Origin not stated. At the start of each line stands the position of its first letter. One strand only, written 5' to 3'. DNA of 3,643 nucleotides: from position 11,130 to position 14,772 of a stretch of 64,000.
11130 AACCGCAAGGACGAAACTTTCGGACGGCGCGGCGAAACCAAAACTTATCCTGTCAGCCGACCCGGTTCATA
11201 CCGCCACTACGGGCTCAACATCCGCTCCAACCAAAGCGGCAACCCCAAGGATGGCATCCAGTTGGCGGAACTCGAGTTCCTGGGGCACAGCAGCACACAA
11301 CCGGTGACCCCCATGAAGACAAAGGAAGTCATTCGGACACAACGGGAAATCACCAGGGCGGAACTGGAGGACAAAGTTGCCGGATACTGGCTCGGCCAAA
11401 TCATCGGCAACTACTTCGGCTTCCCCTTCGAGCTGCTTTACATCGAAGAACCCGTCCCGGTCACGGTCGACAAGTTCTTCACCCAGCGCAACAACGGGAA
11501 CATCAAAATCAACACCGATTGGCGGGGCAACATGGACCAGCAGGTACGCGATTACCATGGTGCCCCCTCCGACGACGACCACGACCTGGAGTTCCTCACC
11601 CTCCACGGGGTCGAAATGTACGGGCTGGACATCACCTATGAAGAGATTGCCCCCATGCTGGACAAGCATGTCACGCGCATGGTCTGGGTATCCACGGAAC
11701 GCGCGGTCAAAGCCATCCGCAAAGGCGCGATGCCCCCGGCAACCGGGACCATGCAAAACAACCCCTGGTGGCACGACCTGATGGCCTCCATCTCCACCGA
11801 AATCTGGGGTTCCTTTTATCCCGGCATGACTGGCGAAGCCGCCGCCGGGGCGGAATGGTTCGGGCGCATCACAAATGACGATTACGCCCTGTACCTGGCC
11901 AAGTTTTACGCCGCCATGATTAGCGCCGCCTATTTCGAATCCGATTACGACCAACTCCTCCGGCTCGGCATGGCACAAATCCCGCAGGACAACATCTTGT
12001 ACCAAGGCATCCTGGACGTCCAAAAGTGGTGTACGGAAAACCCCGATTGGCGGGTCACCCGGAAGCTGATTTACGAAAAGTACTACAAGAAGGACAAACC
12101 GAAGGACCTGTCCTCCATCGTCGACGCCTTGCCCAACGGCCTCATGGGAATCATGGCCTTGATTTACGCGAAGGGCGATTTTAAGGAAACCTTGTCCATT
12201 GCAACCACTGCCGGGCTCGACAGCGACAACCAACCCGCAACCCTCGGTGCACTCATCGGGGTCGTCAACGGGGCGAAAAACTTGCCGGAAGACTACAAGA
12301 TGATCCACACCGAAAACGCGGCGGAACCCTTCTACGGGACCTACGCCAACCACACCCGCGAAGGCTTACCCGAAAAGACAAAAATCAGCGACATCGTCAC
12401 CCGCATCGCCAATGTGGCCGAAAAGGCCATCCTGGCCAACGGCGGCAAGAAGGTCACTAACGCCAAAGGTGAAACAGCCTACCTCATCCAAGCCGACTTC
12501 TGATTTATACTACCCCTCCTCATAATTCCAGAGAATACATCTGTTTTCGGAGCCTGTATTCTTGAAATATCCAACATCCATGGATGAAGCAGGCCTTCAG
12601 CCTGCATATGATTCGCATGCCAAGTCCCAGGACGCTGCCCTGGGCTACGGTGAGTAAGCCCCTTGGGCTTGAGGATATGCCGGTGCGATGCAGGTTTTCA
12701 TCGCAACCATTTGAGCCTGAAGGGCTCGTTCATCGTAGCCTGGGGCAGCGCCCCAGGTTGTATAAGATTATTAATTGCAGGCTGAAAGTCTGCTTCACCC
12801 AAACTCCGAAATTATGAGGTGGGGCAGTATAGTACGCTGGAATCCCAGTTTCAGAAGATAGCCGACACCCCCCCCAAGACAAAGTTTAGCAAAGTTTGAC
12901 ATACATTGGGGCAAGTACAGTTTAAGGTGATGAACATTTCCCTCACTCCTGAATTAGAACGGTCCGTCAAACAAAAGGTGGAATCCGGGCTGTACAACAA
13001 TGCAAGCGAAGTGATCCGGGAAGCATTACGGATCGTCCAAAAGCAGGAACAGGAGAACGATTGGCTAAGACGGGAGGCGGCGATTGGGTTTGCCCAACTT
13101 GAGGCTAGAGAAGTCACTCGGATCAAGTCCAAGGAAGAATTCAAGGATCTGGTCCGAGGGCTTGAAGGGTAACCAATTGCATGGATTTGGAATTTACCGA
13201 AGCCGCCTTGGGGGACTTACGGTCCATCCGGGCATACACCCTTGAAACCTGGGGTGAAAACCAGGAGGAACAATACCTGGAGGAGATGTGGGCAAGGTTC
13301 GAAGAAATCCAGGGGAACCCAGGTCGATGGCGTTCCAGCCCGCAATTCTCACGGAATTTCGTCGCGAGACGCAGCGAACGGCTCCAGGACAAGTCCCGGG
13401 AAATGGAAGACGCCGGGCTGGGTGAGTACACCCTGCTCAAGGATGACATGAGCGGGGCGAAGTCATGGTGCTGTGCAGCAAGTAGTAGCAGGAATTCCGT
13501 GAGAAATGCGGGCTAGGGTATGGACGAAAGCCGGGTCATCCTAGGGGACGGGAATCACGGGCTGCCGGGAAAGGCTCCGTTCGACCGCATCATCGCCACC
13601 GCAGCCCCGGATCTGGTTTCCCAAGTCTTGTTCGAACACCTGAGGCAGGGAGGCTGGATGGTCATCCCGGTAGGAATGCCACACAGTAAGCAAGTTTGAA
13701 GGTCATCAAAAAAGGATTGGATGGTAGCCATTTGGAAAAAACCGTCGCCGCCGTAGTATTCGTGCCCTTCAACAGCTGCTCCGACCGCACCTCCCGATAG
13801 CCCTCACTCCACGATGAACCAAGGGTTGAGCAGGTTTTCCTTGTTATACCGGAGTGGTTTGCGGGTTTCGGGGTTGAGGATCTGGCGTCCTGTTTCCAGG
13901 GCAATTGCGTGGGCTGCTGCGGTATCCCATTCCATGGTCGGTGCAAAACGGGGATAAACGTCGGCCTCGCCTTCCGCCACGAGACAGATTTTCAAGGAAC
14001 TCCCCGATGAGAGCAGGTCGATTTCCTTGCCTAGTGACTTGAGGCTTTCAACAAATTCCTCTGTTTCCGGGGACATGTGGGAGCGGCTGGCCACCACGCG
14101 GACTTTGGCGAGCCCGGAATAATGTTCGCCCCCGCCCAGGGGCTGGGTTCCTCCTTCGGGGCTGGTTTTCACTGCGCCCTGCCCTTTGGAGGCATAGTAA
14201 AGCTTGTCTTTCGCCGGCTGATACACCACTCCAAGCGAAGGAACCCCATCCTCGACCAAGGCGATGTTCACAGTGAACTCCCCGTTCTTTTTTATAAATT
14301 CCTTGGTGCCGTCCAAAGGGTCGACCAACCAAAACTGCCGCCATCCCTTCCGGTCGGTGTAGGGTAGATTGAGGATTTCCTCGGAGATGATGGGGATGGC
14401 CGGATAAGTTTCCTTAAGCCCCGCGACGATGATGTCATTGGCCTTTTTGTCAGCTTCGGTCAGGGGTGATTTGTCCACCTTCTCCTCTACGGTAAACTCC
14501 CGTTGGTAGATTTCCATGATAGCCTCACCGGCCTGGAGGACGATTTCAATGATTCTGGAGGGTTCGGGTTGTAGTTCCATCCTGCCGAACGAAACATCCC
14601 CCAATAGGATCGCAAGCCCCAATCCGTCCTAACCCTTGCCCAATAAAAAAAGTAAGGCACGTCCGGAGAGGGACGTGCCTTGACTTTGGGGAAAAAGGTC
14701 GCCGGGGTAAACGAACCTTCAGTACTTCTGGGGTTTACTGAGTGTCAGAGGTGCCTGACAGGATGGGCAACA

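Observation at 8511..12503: Exported 1330-aa lipoprotein joining a polysaccharide-lyase-like domain, glycan-binding modules and an ADP-ribosylglycohydrolase-family domain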

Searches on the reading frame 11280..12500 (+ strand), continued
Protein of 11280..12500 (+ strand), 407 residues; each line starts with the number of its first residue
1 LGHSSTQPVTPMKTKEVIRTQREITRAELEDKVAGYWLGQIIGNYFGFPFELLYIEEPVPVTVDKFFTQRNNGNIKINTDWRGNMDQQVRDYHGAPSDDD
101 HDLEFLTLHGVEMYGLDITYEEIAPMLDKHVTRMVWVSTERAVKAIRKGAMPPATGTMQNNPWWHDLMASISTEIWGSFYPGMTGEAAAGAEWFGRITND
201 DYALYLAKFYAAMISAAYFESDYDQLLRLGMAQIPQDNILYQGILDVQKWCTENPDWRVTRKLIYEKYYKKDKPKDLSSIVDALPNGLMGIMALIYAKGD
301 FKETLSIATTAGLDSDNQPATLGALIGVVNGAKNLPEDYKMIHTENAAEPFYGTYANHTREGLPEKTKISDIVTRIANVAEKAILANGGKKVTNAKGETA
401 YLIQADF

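Call 29: find_related_loci(query=A1, collection=genome_contigs, flank=10000)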
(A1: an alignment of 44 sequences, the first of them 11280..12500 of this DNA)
Query A1 (407 aa) in genome_contigs; peptide patterns used: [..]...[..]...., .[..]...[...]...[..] (x = any residue, [..] = any of these).
232 stretches matched a pattern; 198 encode a relative of the query (tblastn E <= 1e-3); the best 80 are kept; 80 distinct loci.
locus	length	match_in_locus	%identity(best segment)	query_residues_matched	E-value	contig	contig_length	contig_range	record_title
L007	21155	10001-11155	74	22-407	0e+0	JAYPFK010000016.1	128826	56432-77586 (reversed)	MAG: Verrucomicrobiales bacterium isolate 139579_S180_metabat_bins_2.tsv.158 NODE_86_length_128826_cov_26.563302, whole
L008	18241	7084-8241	69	22-407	0e+0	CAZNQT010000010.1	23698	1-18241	MAG TPA_asm: uncultured Pirellulales bacterium isolate SRP323688_co1_253 genome assembly, contig: NODE_3683_length_23698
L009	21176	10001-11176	48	19-407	6e-118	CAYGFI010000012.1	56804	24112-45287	MAG TPA_asm: uncultured Chitinophaga sp. isolate ERP113451_co1_21 genome assembly, contig: NODE_413_length_56804_cov_17.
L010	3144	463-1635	47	21-407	2e-119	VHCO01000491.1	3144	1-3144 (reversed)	MAG: Verrucomicrobia bacterium isolate K_DeepCast_150m_m2_164 K_DeepCast_150m_m2_164_Ga0194126_10067503, whole genome sh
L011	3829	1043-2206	47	22-405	1e-116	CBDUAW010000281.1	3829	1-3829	MAG TPA_asm: uncultured Eudoraea sp. isolate ERR2431952_concoct_136 genome assembly, contig: ERZ23880211.39206, whole ge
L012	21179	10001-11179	48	19-407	8e-115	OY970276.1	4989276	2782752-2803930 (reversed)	MAG: uncultured Bacteroidales bacterium isolate MFD06435.bin.1.129 genome assembly, chromosome: 1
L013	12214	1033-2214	46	18-407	1e-114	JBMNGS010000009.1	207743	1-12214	MAG: bacterium isolate SBF912LR0HQ0026 contig_50967, whole genome shotgun sequence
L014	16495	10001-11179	46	19-407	1e-113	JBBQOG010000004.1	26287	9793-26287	MAG: Bacteroidales bacterium isolate Co_metawrap_233 Cmw_233_k141_24502879_length_26287_cov_8.0000, whole genome shotgun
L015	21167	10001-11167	47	22-406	5e-113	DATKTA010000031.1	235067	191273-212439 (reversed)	MAG TPA_asm: Bacteroidales bacterium isolate SMAG_U14069 k141_2007947, whole genome shotgun sequence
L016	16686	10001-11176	47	19-406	2e-113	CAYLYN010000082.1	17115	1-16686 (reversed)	MAG TPA_asm: uncultured Rikenellaceae bacterium isolate SRP304446_co1_106 genome assembly, contig: NODE_2341_length_1711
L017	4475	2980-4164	47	21-407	4e-114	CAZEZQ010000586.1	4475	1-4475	MAG TPA_asm: uncultured bacterium isolate SRP141376_co3_307 genome assembly, contig: NODE_48889_length_4475_cov_3.867647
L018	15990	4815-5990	45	19-407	7e-113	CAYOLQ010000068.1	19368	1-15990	MAG TPA_asm: uncultured Chitinophaga sp. isolate SRP272421_co2_74 genome assembly, contig: NODE_8233_length_19368_cov_6.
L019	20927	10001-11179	46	18-407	2e-112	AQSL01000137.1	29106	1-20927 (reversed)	Candidatus Latescibacter anaerobius SCGC AAA252-E07 A252E7DRAFT_contig_27_0.28_C, whole genome shotgun sequence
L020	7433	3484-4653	46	21-405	1e-112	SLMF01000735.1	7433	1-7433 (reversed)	MAG: Planctomycetaceae bacterium isolate CSSed165cm_346 CSSed16-5cm-44404, whole genome shotgun sequence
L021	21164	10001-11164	46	22-405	4e-112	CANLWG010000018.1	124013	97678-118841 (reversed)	uncultured Flavobacteriaceae bacterium isolate 2-963.fasta genome assembly, contig: NODE_18, whole genome shotgun sequen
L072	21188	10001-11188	45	21-407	2e-104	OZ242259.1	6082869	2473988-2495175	MAG: Bryobacterales bacterium isolate 0950f91b-628e-4ed9-b989-43c9b73d7c92 genome assembly, chromosome: 1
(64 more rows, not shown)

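Call 30: predict_structure(alignment_id=A1)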
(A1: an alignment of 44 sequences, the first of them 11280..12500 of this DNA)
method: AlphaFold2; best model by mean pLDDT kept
length: 407 residues; sequences in the alignment: 44
mean_pLDDT: 92.2   pTM: 0.91
mean pLDDT of the five models: 92.2, 91.8, 91.7, 91.5, 90.2
residues with pLDDT >= 90: 331; 70-90: 44; 50-70: 24; < 50: 8
segments of 3 or more residues with pLDDT < 50: 275-278
pLDDT, mean of each block of 10 residues (from residue 1): 56 64 98 98 97 93 97 96 95 92 94 98 97 88 95 94 74 92 98 94 92 98 97 95 98 98 92 53 89 97 98 92 98 98 93 94 95 99 98 98 97
secondary structure, 60 per line:
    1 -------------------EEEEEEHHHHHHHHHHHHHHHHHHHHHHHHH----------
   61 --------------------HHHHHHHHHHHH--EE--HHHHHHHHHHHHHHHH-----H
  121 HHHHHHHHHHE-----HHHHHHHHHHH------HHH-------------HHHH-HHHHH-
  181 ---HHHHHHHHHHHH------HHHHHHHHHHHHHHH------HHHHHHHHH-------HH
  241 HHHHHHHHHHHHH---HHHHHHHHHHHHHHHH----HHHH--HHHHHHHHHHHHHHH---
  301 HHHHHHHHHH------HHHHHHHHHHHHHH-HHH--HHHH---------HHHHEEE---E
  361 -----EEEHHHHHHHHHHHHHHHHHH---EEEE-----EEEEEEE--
elements in order: E20-25 H26-50 H81-92 H99-114 H120-130 H137-147 H170-173 H175-179 H184-195 H202-216 H223-231 H239-253 H257-272 H277-280 H283-297 H301-310 H317-330 H337-340 H350-353 E354-356 E366-368 H369-386 E390-393 E399-405

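Call 36: fold_search(model_id=the predicted structure, library=pdb)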
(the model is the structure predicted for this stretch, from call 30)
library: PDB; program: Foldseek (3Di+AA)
matches with E <= 10: 158; with E <= 0.001: 51
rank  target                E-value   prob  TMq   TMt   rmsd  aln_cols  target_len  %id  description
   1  1t5j                  5.1e-07  1.00  0.57  0.75   4.8       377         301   16  Crystal structure of ribosylglycohydrolase MJ1187 from Methanococcus jannaschii (released 2004-05-11)
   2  6g1q_B                3.1e-06  1.00  0.59  0.71   4.8       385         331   12  ADP-ribosylserine hydrolase ARH3 of Latimeria chalumnae in complex with ADP-ribose (released 2018-11-28)
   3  6dre_A                3.7e-06  1.00  0.54  0.60   6.3       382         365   14  ADP-ribosyltransferase toxin/immunity pair (released 2018-10-31)
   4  7aqm_A                4.6e-06  1.00  0.59  0.71   4.8       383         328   12  ADP-ribosylserine hydrolase ARH3 of Latimeria chalumnae in complex with alpha-1''-O-methyl-ADP-ribose (meADPr) (released 2021-06-16)
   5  2yzv                  7.6e-06  1.00  0.51  0.69   6.2       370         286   15  ADP-ribosylglycohydrolase-related protein complex (released 2007-11-06)
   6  6hh3_A                8.3e-06  1.00  0.59  0.72   4.7       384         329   12  ADP-ribosylserine hydrolase ARH3 of Latimeria chalumnae in complex with ADP-HPD (released 2018-11-28)
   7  6hgz_A                8.3e-06  1.00  0.54  0.65   7.6       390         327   12  ADP-ribosylserine hydrolase ARH3 of Latimeria chalumnae in complex with ADP-ribose (released 2018-11-28)
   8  6drh_E                9.1e-06  1.00  0.52  0.57   6.6       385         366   15  ADP-ribosyltransferase toxin/immunity pair (released 2018-10-31)
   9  7aks_GGG              9.1e-06  1.00  0.51  0.60   8.5       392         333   12  Human ADP-ribosylserine hydrolase ARH3 mutant E41A in complex with H2B-S7-mar peptide (released 2021-06-16)
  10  9rfe_A                9.5e-06  1.00  0.52  0.61   8.1       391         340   12  Human ADP-ribosylhydrolase 3 (ARH3) in complex with an inhibitor (released 2025-09-24)
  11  6g1q_A                1.0e-05  1.00  0.58  0.70   5.3       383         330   11  ADP-ribosylserine hydrolase ARH3 of Latimeria chalumnae in complex with ADP-ribose (released 2018-11-28)
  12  6hh4_A                1.1e-05  1.00  0.57  0.69   5.6       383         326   12  ADP-ribosylserine hydrolase ARH3 of Latimeria chalumnae in complex with ADP-ribosyl-L-arginine (released 2018-11-28)
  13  6g1p_B                1.2e-05  1.00  0.60  0.73   4.4       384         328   12  Apo form of ADP-ribosylserine hydrolase ARH3 of Latimeria chalumnae (released 2018-11-28)
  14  6hh4_B                1.2e-05  1.00  0.58  0.71   4.9       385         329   12  ADP-ribosylserine hydrolase ARH3 of Latimeria chalumnae in complex with ADP-ribosyl-L-arginine (released 2018-11-28)
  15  6g1p_A                1.3e-05  1.00  0.59  0.71   4.7       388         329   12  Apo form of ADP-ribosylserine hydrolase ARH3 of Latimeria chalumnae (released 2018-11-28)
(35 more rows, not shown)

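Call 57: search_protein_families(library=ncbifam, proteins=[L072:7902-8837:+], max_evalue=0.00001)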
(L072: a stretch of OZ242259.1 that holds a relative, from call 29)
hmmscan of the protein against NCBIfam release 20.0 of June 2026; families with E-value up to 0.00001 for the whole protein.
L072:7902-8837:+ (312 aa): 24 families
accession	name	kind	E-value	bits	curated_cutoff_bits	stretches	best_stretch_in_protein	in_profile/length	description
TIGR02152.1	D_ribokin_bact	equivalog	1.6e-95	319.9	299.65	1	7-304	1-297/298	ribokinase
NF008353.0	PRK11142.1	equivalog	1.8e-92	310.1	341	1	6-309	4-305/307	ribokinase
NF053626.1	RibKinHalex1628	equivalog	3.3e-32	112.2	330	1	6-309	3-293/293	ATP-dependent ribose-1-phosphate kinase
TIGR04382.1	myo_inos_iolC_N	equivalog_domain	5e-30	104.8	300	1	34-307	27-309/309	5-dehydro-2-deoxygluconokinase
TIGR03168.1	1-PFK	subfamily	1.7e-26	92.8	216.4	1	16-304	11-296/305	hexose kinase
NF049991.1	TagKinase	equivalog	8.7e-26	90.5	420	1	49-310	49-318/321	tagatose kinase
TIGR03828.1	pfkB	equivalog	1e-24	87.1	292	1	16-304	11-296/305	1-phosphofructokinase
NF041134.1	R1P_kin_Thcocales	equivalog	1.1e-24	87.4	500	1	6-305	2-280/291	ADP-dependent ribose-1-phosphate kinase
NF040938.1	KDG_KDGal_kin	equivalog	4.6e-21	75.2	400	1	41-309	30-305/305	bifunctional 2-dehydro-3-deoxygluconokinase/2-dehydro-3-deoxygalactonokinase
TIGR02198.1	rfaE_dom_I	equivalog_domain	1e-19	70.8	345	1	148-295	162-304/315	D-glycero-beta-D-manno-heptose-7-phosphate kinase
NF047869.1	myo_kin_aldol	exception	1e-16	60.5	600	1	206-310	224-334/586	bifunctional 5-dehydro-2-deoxygluconokinase/5-dehydro-2-deoxyphosphogluconate aldolase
NF006957.1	PRK09434.1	equivalog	1.1e-15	57.9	450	1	203-301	195-300/302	fructokinase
NF007321.0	PRK09813.1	equivalog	2.3e-15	56.8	247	1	200-292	167-259/261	fructoselysine 6-kinase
NF007416.0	PRK09954.1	equivalog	4.6e-15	55.4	561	1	5-295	58-347/362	sugar kinase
NF008454.0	PRK11316.1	equivalog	1.5e-13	50.2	521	1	42-295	51-302/475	bifunctional D-glycero-beta-D-manno-heptose-7-phosphate kinase/D-glycero-beta-D-manno-heptose 1-phosphate adenylyltransferase HldE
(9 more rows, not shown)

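Call 65: find_encoding_contigs(protein=P0001, flank=10000, max_places=3)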
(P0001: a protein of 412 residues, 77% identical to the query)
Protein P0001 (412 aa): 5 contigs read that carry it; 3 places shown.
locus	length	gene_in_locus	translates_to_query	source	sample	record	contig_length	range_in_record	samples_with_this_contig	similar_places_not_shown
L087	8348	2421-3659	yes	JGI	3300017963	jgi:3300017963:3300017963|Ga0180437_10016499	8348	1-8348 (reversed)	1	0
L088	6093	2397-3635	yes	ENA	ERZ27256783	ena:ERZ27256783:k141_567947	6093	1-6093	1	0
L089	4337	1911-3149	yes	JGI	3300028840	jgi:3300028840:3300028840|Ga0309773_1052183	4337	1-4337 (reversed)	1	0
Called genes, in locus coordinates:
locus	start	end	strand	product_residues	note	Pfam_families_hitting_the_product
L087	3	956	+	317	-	?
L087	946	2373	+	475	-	PF07632:Sde182_NH-like, PF21027:Sde0182_C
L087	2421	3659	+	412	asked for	PF03747:ADP_ribosyl_GH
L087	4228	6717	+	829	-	PF06439:3keto-disac_hyd, PF22848:ASD1_dom, PF06964:Alpha-L-AF_C (weak)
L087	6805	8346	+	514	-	?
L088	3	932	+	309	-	?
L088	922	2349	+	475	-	PF07632:Sde182_NH-like, PF21027:Sde0182_C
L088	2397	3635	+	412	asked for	PF03747:ADP_ribosyl_GH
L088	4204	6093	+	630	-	?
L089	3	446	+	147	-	?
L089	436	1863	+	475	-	PF07632:Sde182_NH-like, PF21027:Sde0182_C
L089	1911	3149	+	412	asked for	PF03747:ADP_ribosyl_GH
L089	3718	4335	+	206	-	?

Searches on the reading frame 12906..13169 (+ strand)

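Call 82: search_protein_families(library=pfam, proteins=[window:12906-13169:+], max_evalue=0.001)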
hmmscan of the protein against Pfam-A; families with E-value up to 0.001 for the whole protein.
window:12906-13169:+ (88 aa): 1 family
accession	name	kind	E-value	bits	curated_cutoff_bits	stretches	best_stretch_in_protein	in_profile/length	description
PF03693.20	ParD_antitoxin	-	3.6e-06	27.8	21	1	17-56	13-52/81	Bacterial antitoxin of ParD toxin-antitoxin type II system and RHH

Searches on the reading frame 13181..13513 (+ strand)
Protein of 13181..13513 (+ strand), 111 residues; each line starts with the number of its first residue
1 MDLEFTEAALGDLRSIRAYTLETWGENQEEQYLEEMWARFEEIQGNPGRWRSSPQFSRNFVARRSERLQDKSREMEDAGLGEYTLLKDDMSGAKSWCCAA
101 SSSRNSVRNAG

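Call 82: search_protein_families(library=pfam, proteins=[window:13181-13513:+], max_evalue=0.001)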
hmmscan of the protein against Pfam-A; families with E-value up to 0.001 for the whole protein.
window:13181-13513:+ (111 aa): 1 family
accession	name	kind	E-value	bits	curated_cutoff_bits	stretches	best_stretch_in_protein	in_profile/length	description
PF05016.21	ParE_toxin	-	2.7e-06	28.3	23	1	3-56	1-52/89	ParE toxin of type II toxin-antitoxin system, parDE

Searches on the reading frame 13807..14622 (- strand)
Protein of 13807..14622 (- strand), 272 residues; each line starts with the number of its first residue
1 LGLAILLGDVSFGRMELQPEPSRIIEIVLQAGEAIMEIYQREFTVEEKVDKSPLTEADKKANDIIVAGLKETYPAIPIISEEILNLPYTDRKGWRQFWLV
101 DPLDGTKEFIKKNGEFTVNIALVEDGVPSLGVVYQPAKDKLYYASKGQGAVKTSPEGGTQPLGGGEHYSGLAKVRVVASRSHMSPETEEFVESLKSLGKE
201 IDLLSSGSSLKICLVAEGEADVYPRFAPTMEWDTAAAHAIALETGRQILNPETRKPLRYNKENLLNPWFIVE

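Call 7: search_protein_families(library=pfam, proteins=[window:13807-14622:-], max_evalue=0.001)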
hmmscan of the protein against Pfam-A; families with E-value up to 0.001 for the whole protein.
window:13807-14622:- (272 aa): 1 family
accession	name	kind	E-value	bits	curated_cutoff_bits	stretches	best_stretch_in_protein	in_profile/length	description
PF00459.30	Inositol_P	-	2.7e-53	181.7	27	1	25-256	10-242/271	Inositol monophosphatase family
